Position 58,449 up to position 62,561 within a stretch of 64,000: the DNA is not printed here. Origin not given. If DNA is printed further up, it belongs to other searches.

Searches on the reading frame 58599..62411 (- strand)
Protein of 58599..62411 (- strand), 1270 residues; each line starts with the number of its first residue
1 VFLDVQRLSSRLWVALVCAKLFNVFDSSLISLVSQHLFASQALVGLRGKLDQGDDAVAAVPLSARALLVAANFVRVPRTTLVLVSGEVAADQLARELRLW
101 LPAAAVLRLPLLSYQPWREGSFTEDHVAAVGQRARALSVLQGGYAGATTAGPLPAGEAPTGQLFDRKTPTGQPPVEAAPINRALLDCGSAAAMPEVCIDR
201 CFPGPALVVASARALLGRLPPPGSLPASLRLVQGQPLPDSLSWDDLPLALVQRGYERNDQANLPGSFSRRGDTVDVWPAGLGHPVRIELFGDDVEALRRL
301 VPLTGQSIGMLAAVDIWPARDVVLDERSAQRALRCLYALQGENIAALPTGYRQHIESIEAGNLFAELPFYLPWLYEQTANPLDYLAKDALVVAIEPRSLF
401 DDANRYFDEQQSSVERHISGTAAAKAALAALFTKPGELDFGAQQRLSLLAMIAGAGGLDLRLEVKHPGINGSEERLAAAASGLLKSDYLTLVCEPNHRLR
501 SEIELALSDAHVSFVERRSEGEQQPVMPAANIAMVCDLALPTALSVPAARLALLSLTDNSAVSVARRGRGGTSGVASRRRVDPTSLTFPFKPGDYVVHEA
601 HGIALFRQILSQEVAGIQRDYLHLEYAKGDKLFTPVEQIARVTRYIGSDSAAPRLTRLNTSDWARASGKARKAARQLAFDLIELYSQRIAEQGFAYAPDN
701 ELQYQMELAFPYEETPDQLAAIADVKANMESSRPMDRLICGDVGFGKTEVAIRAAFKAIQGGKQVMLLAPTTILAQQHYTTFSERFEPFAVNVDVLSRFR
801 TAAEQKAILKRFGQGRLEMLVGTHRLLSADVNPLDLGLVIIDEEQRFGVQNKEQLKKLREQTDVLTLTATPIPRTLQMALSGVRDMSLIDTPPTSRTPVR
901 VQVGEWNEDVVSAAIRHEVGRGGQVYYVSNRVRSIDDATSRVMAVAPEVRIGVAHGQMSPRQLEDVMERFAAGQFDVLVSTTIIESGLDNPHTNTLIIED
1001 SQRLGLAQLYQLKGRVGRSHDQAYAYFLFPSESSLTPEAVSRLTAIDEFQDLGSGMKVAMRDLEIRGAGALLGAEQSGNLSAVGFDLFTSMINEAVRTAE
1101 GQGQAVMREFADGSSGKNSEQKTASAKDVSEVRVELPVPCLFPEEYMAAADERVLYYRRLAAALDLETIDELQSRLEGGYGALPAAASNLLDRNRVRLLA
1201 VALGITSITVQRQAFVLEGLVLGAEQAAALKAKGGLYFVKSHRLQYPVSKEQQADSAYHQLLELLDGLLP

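Call 32: search_protein_families(library=pfam, proteins=[window:58599-62411:-], max_evalue=0.00001)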
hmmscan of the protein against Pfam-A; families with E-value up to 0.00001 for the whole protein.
window:58599-62411:- (1270 aa): 6 families
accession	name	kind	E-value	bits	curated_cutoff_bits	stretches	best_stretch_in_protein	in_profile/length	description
PF00270.35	DEAD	-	1.8e-23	83.5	26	1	715-877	1-165/167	DEAD/DEAH box helicase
PF00271.37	Helicase_C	-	3.8e-21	75.8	23.5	1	918-1019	11-109/110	Helicase conserved C-terminal domain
PF17757.6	UvrB_inter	-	4.7e-20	72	22.9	1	241-320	9-89/91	UvrB interaction domain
PF02559.22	CarD_TRCF_RID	-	1.3e-19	70.5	23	1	590-646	1-57/57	CarD-like/TRCF RID domain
PF03461.20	TRCF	-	1.4e-15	57.8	25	1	1136-1217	1-82/95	TRCF domain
PF04851.21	ResIII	-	8.9e-09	35.9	22.5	1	715-871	5-162/164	Type III restriction enzyme, res subunit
